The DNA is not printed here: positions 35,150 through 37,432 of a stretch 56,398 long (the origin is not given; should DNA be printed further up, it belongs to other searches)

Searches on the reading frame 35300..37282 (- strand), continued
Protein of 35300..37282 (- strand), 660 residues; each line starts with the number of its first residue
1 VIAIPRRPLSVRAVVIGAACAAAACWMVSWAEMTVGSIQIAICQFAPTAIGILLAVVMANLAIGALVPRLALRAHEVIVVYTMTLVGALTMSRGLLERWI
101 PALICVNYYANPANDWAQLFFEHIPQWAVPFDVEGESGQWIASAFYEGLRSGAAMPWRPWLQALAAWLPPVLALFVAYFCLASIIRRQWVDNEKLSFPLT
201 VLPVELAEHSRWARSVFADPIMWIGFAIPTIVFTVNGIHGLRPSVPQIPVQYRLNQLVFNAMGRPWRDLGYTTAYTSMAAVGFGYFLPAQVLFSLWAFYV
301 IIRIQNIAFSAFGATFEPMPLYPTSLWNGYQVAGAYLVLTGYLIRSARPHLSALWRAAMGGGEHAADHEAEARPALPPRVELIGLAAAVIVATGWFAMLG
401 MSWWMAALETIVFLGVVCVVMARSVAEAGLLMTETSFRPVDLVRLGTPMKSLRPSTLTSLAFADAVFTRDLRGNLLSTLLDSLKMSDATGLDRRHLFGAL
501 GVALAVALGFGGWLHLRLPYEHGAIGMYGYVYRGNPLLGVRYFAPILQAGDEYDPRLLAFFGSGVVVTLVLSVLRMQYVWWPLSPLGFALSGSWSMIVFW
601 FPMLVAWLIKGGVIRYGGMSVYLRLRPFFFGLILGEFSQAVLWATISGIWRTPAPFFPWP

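Call 26: predict_structure(alignment_id=A1)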
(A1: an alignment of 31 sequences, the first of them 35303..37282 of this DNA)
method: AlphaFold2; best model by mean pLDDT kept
length: 660 residues; sequences in the alignment: 31
mean_pLDDT: 88.7   pTM: 0.90
mean pLDDT of the five models: 88.7, 88.3, 88.1, 86.5, 85.4
residues with pLDDT >= 90: 388; 70-90: 241; 50-70: 25; < 50: 6
segments of 3 or more residues with pLDDT < 50: 1-3, 194-196
pLDDT, mean of each block of 10 residues (from residue 1): 66 96 92 79 81 92 88 92 94 87 94 93 96 94 93 90 96 95 77 57 82 81 96 93 92 89 88 90 89 93 93 89 90 94 86 89 71 79 96 97 96 92 80 80 91 94 88 84 86 89 96 93 88 88 91 93 96 87 90 87 95 93 92 92 86 80
secondary structure, 60 per line:
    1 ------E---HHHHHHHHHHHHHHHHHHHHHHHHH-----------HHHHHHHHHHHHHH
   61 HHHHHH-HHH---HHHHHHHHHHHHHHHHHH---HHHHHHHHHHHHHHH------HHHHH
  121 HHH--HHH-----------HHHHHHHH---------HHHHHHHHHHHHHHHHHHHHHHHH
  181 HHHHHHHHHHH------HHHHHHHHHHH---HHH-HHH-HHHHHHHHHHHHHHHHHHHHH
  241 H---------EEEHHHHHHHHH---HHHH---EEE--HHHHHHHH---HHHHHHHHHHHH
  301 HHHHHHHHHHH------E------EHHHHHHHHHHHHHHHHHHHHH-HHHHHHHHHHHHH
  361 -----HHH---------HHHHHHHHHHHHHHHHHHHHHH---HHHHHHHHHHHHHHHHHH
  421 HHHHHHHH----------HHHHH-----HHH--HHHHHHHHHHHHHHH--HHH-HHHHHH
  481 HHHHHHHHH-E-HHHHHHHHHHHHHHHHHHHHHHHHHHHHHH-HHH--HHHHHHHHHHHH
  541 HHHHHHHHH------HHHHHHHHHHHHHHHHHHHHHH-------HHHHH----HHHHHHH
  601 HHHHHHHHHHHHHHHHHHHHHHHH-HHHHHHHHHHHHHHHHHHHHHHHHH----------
elements in order: H11-35 H47-66 H74-91 H95-109 H116-123 H140-147 H157-191 H198-208 H220-241 E251-253 H254-262 H266-269 E273-275 H278-285 H289-311 H326-346 H348-360 H378-399 H403-428 H439-443 H454-468 H475-489 H493-522 H529-549 H556-577 H585-589 H594-624 H626-650

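Call 29: search_protein_families(library=pfam, proteins=[L037:2253-3200:+, L038:5327-6118:+, L035:3974-5164:+, L038:8176-9387:+, L028:8478-8936:+, L043:7049-7867:+, L061:1011-2732:+, L061:5141-6025:+, L013:12420-13877:-, L074:14228-15457:-], max_evalue=0.001)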
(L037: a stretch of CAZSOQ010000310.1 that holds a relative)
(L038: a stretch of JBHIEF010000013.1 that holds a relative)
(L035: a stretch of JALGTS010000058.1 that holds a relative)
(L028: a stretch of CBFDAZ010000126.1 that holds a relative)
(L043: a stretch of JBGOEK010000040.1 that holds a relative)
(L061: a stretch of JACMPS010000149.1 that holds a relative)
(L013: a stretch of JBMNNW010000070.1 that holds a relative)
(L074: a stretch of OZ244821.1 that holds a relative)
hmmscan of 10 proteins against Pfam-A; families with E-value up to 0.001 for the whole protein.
L037:2253-3200:+ (316 aa): 2 families
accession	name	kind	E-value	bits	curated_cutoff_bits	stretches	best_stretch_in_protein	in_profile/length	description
PF03547.23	Mem_trans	-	7.4e-09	35.1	25.7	1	173-309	203-342/343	Membrane transport protein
PF01758.21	SBF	-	1.6e-05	25.1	24.3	1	209-314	6-115/191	Sodium Bile acid symporter family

L038:5327-6118:+ (264 aa): 14 families
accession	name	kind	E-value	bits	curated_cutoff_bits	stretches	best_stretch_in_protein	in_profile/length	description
PF13432.12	TPR_16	-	7.3e-11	42.8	32.7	1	31-91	3-63/65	Tetratricopeptide repeat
PF00515.34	TPR_1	-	9.1e-10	38.4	27.8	1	60-91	2-33/34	Tetratricopeptide repeat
PF13414.12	TPR_11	-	1.1e-09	38.2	26.8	2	35-73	4-42/42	TPR repeat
PF07719.23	TPR_2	-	7.7e-09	35.4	27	1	60-92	2-34/34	Tetratricopeptide repeat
PF14559.12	TPR_19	-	6.7e-08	33.2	25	1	35-96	1-62/68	Tetratricopeptide repeat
PF13176.12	TPR_7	-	9.6e-08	32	27.9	1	61-93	1-33/36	Tetratricopeptide repeat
PF13428.12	TPR_14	-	2.1e-06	28.3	23.5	1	60-103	2-43/44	Tetratricopeptide repeat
PF13181.12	TPR_8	-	6.7e-06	26.3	25.7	1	61-91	3-33/34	Tetratricopeptide repeat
PF06347.19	SH3_4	-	2.8e-05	24.2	24.1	1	200-251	3-54/56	Bacterial SH3 domain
PF13371.12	TPR_9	-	6.6e-05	23.3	35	1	35-98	5-68/73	Tetratricopeptide repeat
PF13424.12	TPR_12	-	0.0002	21.9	30.1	0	60-89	46-75/77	Tetratricopeptide repeat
PF13174.12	TPR_6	-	0.00022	22.1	26.3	0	61-85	2-26/33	Tetratricopeptide repeat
PF08239.17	SH3_3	-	0.00059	20.4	27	0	206-249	7-51/54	Bacterial SH3 domain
PF23914.1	TPR_CcmH_CycH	-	0.00073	19.9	42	1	50-99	41-90/158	Cytochrome c-type biogenesis protein H TPR domain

L035:3974-5164:+ (397 aa): 2 families
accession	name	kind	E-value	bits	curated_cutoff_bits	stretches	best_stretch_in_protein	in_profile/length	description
PF16697.10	Yop-YscD_cpl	-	9.4e-12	45.5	33.2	1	301-386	2-89/94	Inner membrane component of T3SS, cytoplasmic domain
PF00498.31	FHA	-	3.8e-11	43.7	20.7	1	318-381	1-67/67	FHA domain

L038:8176-9387:+ (404 aa): 1 family
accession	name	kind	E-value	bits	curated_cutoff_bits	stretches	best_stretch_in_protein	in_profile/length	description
PF02684.21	LpxB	-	9e-55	186.5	22.6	1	28-370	2-349/374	Lipid-A-disaccharide synthetase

L028:8478-8936:+ (153 aa): 1 family
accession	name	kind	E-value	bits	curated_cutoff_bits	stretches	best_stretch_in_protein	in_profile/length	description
PF10825.13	DUF2752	-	1.4e-16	60.8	27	1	57-103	1-47/49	Protein of unknown function (DUF2752)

L043:7049-7867:+ (273 aa): 1 family
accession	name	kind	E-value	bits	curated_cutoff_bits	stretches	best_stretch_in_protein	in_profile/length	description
PF01351.25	RNase_HII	-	1.7e-39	136.2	25.8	1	74-250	1-198/199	Ribonuclease HII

L061:1011-2732:+ (574 aa): 12 families
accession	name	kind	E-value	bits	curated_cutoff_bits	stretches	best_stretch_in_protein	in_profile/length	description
PF24814.1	WD40_Prp19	-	2.2e-07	30.7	320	1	143-215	129-203/281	Prp19 WD40 domain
PF23414.1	Beta-prop_EML_2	-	4.2e-07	30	90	1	142-215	34-107/266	Echinoderm microtubule-associated protein second beta-propeller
PF13181.12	TPR_8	-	2e-05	24.8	25.7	0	514-543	5-34/34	Tetratricopeptide repeat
PF24817.1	WD40_WDHD1_1st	-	3.1e-05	23.8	109.9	0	278-311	128-161/291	WDHD1 first WD40 domain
PF12894.13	ANAPC4_WD40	-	5.3e-05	23.8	22.9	0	204-245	10-54/91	Anaphase-promoting complex subunit 4 WD40 domain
PF13360.13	PQQ_2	-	0.00012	22.2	27.6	1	130-241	45-161/233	Outer membrane protein assembly factor BamB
PF13570.13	Beta-prop_ACSF4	-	0.00012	22.1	133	0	130-235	157-260/329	Beta-alanine-activating enzyme, beta-propeller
PF07719.23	TPR_2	-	0.00028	21.2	27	0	514-543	5-34/34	Tetratricopeptide repeat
PF00400.38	WD40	-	0.00046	21.1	27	0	278-304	11-37/39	WD domain, G-beta repeat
PF25174.1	Beta-prop_THOC3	-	0.00053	19.5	305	0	143-238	166-263/272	THOC3 beta-propeller domain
PF00515.34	TPR_1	-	0.00067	19.8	27.8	0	516-543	7-34/34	Tetratricopeptide repeat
PF23411.1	Beta-prop_Vps41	-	0.00088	19.1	33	0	151-239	19-105/332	Vps42 beta-propeller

L061:5141-6025:+ (295 aa): 3 families
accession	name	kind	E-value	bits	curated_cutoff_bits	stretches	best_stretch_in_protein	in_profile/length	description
PF02153.23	PDH_N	-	1.2e-31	109.8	26.5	1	33-162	1-130/154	Prephenate dehydrogenase, nucleotide-binding domain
PF20463.3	PDH_C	-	2.3e-24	86.1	22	1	192-289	2-100/102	Prephenate dehydrogenase, dimerization domain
PF03807.23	F420_oxidored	-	0.00023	22.1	21.6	1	21-109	2-89/94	NADP oxidoreductase coenzyme F420-dependent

L013:12420-13877:- (486 aa): 0 families

L074:14228-15457:- (410 aa): 2 families
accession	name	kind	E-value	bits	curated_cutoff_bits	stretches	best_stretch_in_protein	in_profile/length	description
PF01168.26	Ala_racemase_N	-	7.6e-21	75.3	24.1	1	63-285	3-216/220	Alanine racemase, N-terminal domain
PF14031.13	D-ser_dehydrat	-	1.2e-17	64.8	22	1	302-390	1-97/97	Putative serine dehydratase domain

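Call 31: search_protein_representatives(alignment_id=A1)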
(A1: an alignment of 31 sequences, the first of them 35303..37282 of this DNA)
Query: 31 sequences, 653 profile positions. Proteins with E-value up to 0.001 (for the whole library): 6796; up to 1e-10: 4890; up to 1e-30: 2446. The best 150 are listed.
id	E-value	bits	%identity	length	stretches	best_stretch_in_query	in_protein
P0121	2.9e-266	901.3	-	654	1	5-652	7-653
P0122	2.5e-251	852.0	-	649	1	8-653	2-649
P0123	1.3e-246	836.4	-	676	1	6-653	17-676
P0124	1.7e-246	836.0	-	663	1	5-653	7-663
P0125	9.9e-246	833.5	-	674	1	11-653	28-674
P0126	5.0e-240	814.6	-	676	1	4-652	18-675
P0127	1.3e-236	803.4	-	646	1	22-653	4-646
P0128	1.6e-227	773.3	-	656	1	7-653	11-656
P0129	4.0e-225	765.4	-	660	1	9-651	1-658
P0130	5.1e-225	765.0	-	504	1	5-506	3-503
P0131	1.1e-218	744.1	-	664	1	9-644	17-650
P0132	1.3e-217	740.5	-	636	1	9-653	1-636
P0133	4.6e-216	735.5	-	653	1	15-653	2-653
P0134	3.2e-215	732.7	-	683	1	8-653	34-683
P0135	2.5e-214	729.7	-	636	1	9-653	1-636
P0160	1.6e-143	495.7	-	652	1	1-644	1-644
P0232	1.8e-119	416.3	-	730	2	57-649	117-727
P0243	2.6e-118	412.5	-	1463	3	47-411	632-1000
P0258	1.2e-116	407.0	-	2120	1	6-639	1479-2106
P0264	4.5e-116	405.1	-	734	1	49-642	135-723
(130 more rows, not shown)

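Call 32: search_protein_families(library=pfam, proteins=[P0258, P0243, P0232, P0264], max_evalue=0.001)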
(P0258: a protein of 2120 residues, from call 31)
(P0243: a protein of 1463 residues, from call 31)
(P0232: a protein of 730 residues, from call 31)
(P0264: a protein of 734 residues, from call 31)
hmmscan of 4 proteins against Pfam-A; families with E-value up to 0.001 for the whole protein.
P0258 (2120 aa): 4 families
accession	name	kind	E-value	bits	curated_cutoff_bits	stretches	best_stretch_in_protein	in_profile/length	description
PF20581.3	DUF6785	-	9e-120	401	25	1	1483-1983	1-498/498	Family of unknown function (DUF6785)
PF20580.3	DUF6784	-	3.2e-29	101.5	26.4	1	2018-2110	1-93/101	Domain of unknown function (DUF6784)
PF02687.27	FtsX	-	1.1e-10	42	25.5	1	1190-1301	4-117/120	FtsX-like permease C-terminal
PF12704.14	MacB_PCD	-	2e-05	25.4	27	1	975-1083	77-173/207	MacB-like periplasmic core domain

P0243 (1463 aa): 2 families
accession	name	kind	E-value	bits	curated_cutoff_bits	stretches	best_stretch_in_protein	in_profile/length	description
PF20581.3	DUF6785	-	8.4e-126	420.8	25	3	649-1009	54-404/498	Family of unknown function (DUF6785)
PF20580.3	DUF6784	-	1.1e-27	96.6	26.4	1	1363-1457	3-97/101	Domain of unknown function (DUF6784)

P0232 (730 aa): 2 families
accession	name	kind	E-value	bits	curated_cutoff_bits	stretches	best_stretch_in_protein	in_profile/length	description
PF20581.3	DUF6785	-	4.5e-117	392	25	2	112-592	43-498/498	Family of unknown function (DUF6785)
PF20580.3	DUF6784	-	1.7e-28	99.2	26.4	1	629-723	2-95/101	Domain of unknown function (DUF6784)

P0264 (734 aa): 2 families
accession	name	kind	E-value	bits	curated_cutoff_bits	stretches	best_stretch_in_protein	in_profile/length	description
PF20581.3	DUF6785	-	1e-134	450.2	25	1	97-596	5-498/498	Family of unknown function (DUF6785)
PF20580.3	DUF6784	-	1.8e-30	105.5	26.4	1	633-733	3-100/101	Domain of unknown function (DUF6784)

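Call 34: search_protein_families(library=pfam, proteins=[L074:9519-9824:-, L075:8893-9492:-, L075:8108-8776:-, L038:1732-2841:+, L028:3183-4994:+, L057:14406-16151:+, L008:11998-14145:+, L035:5182-5940:-, L030:4539-5567:-, L048:12189-13685:+], max_evalue=0.001)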
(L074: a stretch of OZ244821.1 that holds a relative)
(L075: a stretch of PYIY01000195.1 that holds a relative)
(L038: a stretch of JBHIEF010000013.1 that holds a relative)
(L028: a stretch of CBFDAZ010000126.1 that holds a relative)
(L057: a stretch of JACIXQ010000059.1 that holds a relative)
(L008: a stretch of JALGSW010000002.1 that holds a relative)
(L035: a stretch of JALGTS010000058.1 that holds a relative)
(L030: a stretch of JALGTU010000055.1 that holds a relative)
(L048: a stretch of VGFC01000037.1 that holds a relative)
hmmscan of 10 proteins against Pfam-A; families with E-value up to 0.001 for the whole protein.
L074:9519-9824:- (102 aa): 0 families

L075:8893-9492:- (200 aa): 1 family
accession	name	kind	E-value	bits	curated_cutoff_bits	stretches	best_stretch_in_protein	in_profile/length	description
PF02545.19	Maf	-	2.6e-60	203.7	27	1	12-197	1-186/187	Maf-like protein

L075:8108-8776:- (223 aa): 1 family
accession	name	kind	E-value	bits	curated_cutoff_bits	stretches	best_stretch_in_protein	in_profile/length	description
PF04962.18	KduI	-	5.8e-18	65.6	23.9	1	14-125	15-122/262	KduI/IolB family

L038:1732-2841:+ (370 aa): 4 families
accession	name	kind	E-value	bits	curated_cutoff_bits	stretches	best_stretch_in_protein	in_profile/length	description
PF13519.12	VWA_2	-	8.1e-19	68.7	27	1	121-227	3-107/107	von Willebrand factor type A domain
PF00092.34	VWA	-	9.6e-18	65.4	23.8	1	118-260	1-140/174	von Willebrand factor type A domain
PF07584.16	BatA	-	3.3e-07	31.1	25.9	1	29-103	2-77/77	Aerotolerance regulator N-terminal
PF06707.17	DUF1194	-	0.00069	19.3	27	0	196-256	94-158/206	Protein of unknown function (DUF1194)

L028:3183-4994:+ (604 aa): 1 family
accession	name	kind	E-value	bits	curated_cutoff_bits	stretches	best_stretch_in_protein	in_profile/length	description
PF13584.12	BatD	-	3e-36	124.4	24.1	3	43-138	1-92/92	BatD DUF11 like domain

L057:14406-16151:+ (582 aa): 0 families

L008:11998-14145:+ (716 aa): 0 families

L035:5182-5940:- (253 aa): 10 families
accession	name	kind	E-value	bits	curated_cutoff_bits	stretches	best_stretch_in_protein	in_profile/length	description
PF13649.12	Methyltransf_25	-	3.5e-23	82.5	27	1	48-144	1-97/97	Methyltransferase domain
PF08241.18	Methyltransf_11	-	5.1e-21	75.6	21.2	1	50-147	2-94/95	Methyltransferase domain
PF13847.12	Methyltransf_31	-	9.6e-14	51.7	27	1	45-152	4-113/145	Methyltransferase domain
PF01209.24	Ubie_methyltran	-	2e-13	50.7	20.1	1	45-162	48-166/233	ubiE/COQ5 methyltransferase family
PF08242.18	Methyltransf_12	-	1.3e-09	39.1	30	1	50-146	2-98/98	Methyltransferase domain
PF13489.12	Methyltransf_23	-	3.9e-08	33.6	27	1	41-225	19-162/164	Methyltransferase domain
PF05175.20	MTS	-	7.7e-06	26.1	23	1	36-148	23-138/170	Methyltransferase small domain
PF02390.23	Methyltransf_4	-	0.00011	22.1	24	1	47-152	4-119/173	Putative methyltransferase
PF05148.21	Methyltransf_8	-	0.00017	22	27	0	84-147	97-155/219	Hypothetical methyltransferase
PF02353.26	CMAS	-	0.0003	20.6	27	1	20-151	33-167/273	Mycolic acid cyclopropane synthetase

L030:4539-5567:- (343 aa): 5 families
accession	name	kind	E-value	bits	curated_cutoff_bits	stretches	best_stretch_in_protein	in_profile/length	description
PF00072.30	Response_reg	-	6.7e-28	97.5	30.2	1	8-117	1-110/111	Response regulator receiver domain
PF13185.12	GAF_2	-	1e-18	68.3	28.6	1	178-313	4-135/136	GAF domain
PF01590.32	GAF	-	2.9e-14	54.2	22.4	1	178-312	2-132/133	GAF domain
PF13492.12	GAF_3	-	9e-12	46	27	1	178-313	2-127/129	GAF domain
PF20161.5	VpsR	-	0.00011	22.4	23.7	1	19-117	21-120/121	VpsR domain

L048:12189-13685:+ (499 aa): 1 family
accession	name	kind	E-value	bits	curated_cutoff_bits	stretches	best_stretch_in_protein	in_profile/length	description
PF04055.27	Radical_SAM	-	6.8e-14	52.8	29.5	1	108-242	2-137/166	Radical SAM superfamily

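Call 42: search_solved_structures(query=A1, max_evalue=10)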
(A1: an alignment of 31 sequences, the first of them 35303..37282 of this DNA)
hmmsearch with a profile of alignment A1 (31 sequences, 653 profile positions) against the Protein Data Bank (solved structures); distinct sequences matched with E-value up to 10: 0.

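Call 49: fold_search(model_id=the predicted structure, library=pdb)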
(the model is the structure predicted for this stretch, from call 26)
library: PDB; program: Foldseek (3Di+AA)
matches with E <= 10: 397; with E <= 0.001: 2
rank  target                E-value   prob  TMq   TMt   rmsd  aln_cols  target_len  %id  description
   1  7wsr_A                2.2e-09  1.00  0.65  0.71   6.3       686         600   13  Cryo-EM structure of the barley Yellow stripe 1 transporter (released 2022-11-30)
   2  7wst_A                6.1e-09  1.00  0.65  0.71   6.2       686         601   13  Cryo-EM structure of the barley Yellow stripe 1 transporter in complex with Fe(III)-DMA (released 2022-11-30)
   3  9g8j_A                2.6e-02  0.23  0.16  0.15  25.8       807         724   11  Structure of K+-dependent Na+-PPase from Thermotoga maritima in complex with zoledronate (released 2025-06-04)
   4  8b37_B                5.4e-02  0.11  0.10  0.10  27.8       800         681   12  Crystal structure of Pyrobaculum aerophilum potassium-independent proton pumping membrane integral pyrophosphatase in  (released 2024-01-17)
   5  8t44_A                7.3e-02  0.16  0.12  0.16  24.5       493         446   13  Cryo-EM Analysis of AE1 Structure in 100 mM NaHCO3 Buffer: Form1 (released 2024-05-22)
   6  8if8_C                9.0e-02  0.14  0.11  0.12  27.8       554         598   13  Arabinosyltransferase AftA (released 2023-05-31)
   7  8b23_A                9.0e-02  0.08  0.10  0.10  28.8       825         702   12  Time-resolved structure of K+-dependent Na+-PPase from Thermotoga maritima 600-seconds post reaction initiation with N (released 2024-01-17)
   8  4av3_B                1.1e-01  0.11  0.14  0.13  28.4       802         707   12  Crystal structure of Thermotoga Maritima sodium pumping membrane integral pyrophosphatase with metal ions in active si (released 2012-08-08)
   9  8b37_A                1.1e-01  0.08  0.10  0.10  27.4       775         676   11  Crystal structure of Pyrobaculum aerophilum potassium-independent proton pumping membrane integral pyrophosphatase in  (released 2024-01-17)
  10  5lzq_A                1.4e-01  0.06  0.10  0.10  29.3       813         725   14  Crystal structure of Thermotoga maritima sodium pumping membrane integral pyrophosphatase in complex with imidodiphosp (released 2016-12-14)
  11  8b24_B                1.4e-01  0.12  0.15  0.15  24.9       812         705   12  Time-resolved structure of K+-dependent Na+-PPase from Thermotoga maritima 3600-seconds post reaction initiation with  (released 2024-01-17)
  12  6yu6_B                1.8e-01  0.09  0.09  0.12  24.1       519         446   15  Crystal structure of MhsT in complex with L-leucine (released 2020-07-15)
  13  8b70_A                2.3e-01  0.08  0.09  0.10  24.2       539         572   10  KimA from B. subtilis with nucleotide second-messenger c-di-AMP bound (released 2023-01-18)
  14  5m8j                  2.5e-01  0.12  0.12  0.15  22.8       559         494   10  Crystal structure of Eremococcus coleocola manganese transporter mutant H236A (released 2017-01-11)
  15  8y6i_A                2.6e-01  0.04  0.09  0.09  30.4       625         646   10  P-glycoprotein in complex with UIC2 Fab and triple elacridar molecules in nanodisc (released 2024-04-17)
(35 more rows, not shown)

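Call 54: search_solved_structures(query=A2, max_evalue=10, show_alignments=2)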
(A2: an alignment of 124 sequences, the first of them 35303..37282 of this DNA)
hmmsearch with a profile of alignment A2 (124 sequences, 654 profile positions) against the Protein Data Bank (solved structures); distinct sequences matched with E-value up to 10: 1.
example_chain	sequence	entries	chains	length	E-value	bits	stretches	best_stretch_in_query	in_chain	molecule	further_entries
7zw1_A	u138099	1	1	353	0.69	11.2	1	142-185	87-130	Peripherin-2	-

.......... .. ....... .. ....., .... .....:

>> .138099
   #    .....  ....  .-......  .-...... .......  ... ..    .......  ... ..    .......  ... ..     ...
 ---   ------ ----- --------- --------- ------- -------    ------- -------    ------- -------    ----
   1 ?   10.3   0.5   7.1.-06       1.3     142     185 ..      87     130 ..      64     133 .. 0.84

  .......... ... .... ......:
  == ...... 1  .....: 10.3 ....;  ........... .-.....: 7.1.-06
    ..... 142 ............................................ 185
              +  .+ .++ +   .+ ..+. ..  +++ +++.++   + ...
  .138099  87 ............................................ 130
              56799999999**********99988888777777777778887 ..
